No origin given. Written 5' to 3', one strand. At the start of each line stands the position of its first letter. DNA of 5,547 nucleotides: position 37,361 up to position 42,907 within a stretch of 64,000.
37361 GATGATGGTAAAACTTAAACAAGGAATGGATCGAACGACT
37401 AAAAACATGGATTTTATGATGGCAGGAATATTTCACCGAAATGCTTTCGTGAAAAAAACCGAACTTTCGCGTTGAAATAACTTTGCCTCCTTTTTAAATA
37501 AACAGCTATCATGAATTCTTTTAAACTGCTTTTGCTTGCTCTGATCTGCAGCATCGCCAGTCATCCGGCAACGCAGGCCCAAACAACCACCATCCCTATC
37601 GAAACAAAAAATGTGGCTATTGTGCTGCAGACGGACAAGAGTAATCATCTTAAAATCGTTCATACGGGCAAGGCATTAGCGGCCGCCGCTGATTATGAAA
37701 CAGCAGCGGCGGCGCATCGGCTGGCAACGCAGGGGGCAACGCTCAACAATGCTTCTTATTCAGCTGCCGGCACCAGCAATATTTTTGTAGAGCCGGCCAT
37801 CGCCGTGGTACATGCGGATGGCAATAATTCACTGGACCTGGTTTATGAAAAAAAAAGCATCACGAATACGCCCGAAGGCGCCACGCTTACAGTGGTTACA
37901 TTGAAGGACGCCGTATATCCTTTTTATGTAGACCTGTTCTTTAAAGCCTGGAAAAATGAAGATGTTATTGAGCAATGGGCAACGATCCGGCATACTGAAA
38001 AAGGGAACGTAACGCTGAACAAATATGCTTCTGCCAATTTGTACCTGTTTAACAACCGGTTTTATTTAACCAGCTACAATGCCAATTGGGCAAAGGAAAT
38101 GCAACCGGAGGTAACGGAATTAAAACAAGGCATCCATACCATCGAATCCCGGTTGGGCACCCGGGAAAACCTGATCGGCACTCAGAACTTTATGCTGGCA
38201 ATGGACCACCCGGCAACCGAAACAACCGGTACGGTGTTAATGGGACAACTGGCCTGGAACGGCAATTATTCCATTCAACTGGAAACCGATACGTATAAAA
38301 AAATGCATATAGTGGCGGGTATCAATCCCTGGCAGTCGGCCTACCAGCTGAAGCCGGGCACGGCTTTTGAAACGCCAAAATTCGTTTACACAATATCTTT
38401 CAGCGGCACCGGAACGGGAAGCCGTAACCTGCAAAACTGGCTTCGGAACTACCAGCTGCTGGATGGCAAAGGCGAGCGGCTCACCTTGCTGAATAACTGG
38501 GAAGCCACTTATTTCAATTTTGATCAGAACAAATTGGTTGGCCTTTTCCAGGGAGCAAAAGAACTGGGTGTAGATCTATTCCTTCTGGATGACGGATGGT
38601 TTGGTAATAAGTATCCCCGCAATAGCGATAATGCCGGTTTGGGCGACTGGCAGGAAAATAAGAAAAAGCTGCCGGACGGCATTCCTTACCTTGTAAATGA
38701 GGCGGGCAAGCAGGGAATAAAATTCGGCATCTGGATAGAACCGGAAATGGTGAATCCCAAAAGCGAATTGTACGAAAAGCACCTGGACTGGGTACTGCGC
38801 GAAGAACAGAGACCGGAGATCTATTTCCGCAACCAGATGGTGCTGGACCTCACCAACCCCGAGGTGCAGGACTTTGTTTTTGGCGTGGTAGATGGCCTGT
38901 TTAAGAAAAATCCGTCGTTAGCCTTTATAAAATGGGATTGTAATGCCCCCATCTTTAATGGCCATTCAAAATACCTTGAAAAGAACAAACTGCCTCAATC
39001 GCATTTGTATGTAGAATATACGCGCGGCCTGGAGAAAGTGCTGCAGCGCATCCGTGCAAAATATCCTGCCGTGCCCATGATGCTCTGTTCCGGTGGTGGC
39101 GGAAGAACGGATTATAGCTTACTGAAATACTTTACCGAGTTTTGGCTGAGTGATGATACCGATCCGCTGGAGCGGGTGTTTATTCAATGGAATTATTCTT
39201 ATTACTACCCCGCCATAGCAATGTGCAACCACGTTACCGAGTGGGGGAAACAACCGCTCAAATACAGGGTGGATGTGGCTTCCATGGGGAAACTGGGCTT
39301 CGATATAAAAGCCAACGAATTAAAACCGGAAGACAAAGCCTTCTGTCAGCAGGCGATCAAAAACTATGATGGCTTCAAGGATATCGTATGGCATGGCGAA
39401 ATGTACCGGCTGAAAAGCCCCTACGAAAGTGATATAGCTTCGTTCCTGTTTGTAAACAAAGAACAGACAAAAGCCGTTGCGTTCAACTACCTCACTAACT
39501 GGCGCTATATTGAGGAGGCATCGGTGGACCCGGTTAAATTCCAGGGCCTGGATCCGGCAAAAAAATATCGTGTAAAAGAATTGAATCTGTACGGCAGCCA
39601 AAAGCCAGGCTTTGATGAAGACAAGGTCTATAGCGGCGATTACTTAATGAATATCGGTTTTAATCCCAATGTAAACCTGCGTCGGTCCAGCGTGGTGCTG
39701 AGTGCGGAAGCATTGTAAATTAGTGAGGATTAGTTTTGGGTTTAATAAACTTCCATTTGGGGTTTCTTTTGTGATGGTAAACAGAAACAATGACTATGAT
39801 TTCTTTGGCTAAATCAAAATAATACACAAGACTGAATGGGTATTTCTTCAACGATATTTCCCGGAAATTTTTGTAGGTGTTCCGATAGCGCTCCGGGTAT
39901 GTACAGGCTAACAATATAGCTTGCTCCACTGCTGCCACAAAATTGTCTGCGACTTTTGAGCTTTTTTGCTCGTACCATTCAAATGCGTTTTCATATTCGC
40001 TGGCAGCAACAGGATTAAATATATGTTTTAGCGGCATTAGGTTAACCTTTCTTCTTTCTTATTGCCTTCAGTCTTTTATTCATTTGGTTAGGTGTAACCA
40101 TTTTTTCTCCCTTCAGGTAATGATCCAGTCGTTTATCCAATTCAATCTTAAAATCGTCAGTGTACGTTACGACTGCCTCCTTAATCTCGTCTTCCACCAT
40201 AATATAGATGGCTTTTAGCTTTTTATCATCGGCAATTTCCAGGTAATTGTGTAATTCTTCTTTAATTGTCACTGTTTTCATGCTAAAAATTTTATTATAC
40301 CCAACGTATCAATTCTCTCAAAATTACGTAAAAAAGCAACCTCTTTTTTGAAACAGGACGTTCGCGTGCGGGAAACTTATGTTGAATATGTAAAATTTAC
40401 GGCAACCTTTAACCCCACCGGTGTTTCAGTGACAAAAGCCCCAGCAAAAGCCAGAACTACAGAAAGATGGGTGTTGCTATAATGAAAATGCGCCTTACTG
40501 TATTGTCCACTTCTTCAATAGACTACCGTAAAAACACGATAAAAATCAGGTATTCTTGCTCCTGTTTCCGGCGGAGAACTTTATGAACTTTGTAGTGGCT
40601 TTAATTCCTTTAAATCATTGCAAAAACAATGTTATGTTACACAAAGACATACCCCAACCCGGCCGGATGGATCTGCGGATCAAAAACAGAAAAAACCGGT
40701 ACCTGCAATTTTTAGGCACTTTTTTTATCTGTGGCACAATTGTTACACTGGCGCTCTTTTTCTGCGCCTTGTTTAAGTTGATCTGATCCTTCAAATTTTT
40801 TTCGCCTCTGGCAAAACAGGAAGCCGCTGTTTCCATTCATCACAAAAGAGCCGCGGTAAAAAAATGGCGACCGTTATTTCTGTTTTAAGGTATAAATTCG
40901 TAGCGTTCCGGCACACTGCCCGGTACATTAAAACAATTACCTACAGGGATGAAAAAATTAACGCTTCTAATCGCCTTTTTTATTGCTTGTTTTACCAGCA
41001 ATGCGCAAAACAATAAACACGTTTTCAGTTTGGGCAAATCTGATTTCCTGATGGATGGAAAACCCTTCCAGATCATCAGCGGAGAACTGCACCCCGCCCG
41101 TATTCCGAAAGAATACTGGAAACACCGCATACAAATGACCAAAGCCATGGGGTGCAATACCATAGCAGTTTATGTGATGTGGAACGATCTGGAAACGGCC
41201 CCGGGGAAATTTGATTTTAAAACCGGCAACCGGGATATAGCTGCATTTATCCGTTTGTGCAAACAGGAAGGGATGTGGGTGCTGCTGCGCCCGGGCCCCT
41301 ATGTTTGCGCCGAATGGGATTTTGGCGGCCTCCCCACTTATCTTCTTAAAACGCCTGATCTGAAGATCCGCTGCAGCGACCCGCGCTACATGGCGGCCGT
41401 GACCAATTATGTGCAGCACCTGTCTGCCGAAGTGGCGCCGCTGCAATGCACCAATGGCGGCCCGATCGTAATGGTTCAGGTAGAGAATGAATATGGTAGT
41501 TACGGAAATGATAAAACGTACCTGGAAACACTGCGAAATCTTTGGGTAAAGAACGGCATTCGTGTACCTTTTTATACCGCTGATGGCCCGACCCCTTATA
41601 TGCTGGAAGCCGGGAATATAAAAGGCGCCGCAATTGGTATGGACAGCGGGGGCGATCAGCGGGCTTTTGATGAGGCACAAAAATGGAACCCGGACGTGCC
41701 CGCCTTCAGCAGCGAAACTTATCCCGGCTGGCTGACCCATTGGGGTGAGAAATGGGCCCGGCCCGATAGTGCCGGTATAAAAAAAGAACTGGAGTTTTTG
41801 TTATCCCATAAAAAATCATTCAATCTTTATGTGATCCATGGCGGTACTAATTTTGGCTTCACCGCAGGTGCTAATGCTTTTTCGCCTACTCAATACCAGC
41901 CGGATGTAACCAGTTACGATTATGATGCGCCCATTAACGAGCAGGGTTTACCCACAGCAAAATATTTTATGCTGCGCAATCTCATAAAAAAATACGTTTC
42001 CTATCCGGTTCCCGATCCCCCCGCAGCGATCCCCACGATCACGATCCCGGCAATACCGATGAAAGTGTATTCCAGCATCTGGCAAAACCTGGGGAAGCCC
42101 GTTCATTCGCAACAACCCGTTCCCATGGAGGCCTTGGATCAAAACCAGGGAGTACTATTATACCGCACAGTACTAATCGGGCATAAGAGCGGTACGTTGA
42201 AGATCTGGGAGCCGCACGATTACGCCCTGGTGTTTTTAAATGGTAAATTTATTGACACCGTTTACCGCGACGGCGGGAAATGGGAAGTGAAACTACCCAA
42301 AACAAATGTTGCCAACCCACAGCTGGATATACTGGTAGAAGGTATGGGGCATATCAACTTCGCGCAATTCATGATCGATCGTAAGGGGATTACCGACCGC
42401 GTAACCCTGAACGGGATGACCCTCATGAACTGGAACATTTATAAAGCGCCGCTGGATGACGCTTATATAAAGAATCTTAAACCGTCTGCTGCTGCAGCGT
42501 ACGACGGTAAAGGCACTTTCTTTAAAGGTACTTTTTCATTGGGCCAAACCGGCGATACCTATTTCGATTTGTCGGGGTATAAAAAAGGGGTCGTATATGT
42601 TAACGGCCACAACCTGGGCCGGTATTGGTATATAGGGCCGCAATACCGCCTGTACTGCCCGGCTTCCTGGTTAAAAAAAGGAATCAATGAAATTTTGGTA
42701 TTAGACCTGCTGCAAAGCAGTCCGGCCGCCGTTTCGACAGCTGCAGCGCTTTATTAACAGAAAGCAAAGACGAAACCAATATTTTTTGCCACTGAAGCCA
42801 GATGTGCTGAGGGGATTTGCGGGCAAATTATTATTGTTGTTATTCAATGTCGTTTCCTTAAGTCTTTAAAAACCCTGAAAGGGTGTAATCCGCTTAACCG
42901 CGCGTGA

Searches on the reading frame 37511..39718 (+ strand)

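Call 26: search_protein_families(library=pfam, proteins=[window:37511-39718:+], max_evalue=0.001)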
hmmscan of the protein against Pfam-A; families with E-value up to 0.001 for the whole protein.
window:37511-39718:+ (735 aa): 3 families
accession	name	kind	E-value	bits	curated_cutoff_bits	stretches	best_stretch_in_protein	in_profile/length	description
PF02065.24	Melibiase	-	2.6e-93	313.2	27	1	285-629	1-347/347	Melibiase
PF16875.11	Glyco_hydro_36N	-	1.3e-50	172.7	27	1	45-281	1-253/253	Glycosyl hydrolase family 36 N-terminal domain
PF16874.11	Glyco_hydro_36C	-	3.2e-14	53.5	27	1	643-720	2-65/77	Glycosyl hydrolase family 36 C-terminal domain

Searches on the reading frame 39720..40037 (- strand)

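Call 26: search_protein_families(library=pfam, proteins=[window:39720-40037:-], max_evalue=0.001)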
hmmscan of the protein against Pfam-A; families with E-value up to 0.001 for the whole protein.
window:39720-40037:- (105 aa): 1 family
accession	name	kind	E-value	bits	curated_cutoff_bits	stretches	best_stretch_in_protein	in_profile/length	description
PF05016.21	ParE_toxin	-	7e-11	43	23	1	7-93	3-89/89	ParE toxin of type II toxin-antitoxin system, parDE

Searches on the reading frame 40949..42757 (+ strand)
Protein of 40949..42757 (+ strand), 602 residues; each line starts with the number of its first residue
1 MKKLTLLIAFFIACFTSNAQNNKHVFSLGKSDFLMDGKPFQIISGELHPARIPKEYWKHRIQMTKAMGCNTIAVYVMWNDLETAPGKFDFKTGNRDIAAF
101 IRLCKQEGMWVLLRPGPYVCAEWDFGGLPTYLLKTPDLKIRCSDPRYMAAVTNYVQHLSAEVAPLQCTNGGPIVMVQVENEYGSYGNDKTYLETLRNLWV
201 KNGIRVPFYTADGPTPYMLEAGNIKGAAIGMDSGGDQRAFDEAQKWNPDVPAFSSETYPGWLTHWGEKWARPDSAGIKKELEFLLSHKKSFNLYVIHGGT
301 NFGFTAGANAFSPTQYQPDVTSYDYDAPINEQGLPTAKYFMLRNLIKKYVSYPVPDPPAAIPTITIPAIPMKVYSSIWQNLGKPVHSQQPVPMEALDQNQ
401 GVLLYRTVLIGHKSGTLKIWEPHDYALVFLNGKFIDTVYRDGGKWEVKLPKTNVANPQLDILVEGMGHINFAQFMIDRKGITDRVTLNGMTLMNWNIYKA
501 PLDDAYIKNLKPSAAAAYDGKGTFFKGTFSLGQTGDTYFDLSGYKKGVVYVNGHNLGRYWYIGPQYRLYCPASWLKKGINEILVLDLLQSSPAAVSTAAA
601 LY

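Call 26: search_protein_families(library=pfam, proteins=[window:40949-42757:+], max_evalue=0.001)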
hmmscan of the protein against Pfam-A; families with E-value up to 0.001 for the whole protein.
window:40949-42757:+ (602 aa): 5 families
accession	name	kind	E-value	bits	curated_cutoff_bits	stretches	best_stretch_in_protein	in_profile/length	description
PF01301.25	Glyco_hydro_35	-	1.9e-108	363.2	27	1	33-348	2-318/319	Glycosyl hydrolases family 35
PF21317.3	BetaGal_ABD_1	-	1.9e-23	83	27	1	390-499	1-111/113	Beta-galactosidase, first all-beta domain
PF21467.3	BetaGal_gal-bd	-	8.6e-22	77.5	27.3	1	523-580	2-62/62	Beta-galactosidase, galactose-binding domain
PF02449.21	Glyco_hydro_42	-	1.9e-07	31.2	21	1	48-198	3-153/376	Beta-galactosidase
PF13364.12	BetaGal_ABD2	-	4.7e-05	24.5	23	0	516-584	31-104/112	Beta-galactosidase second all-beta domain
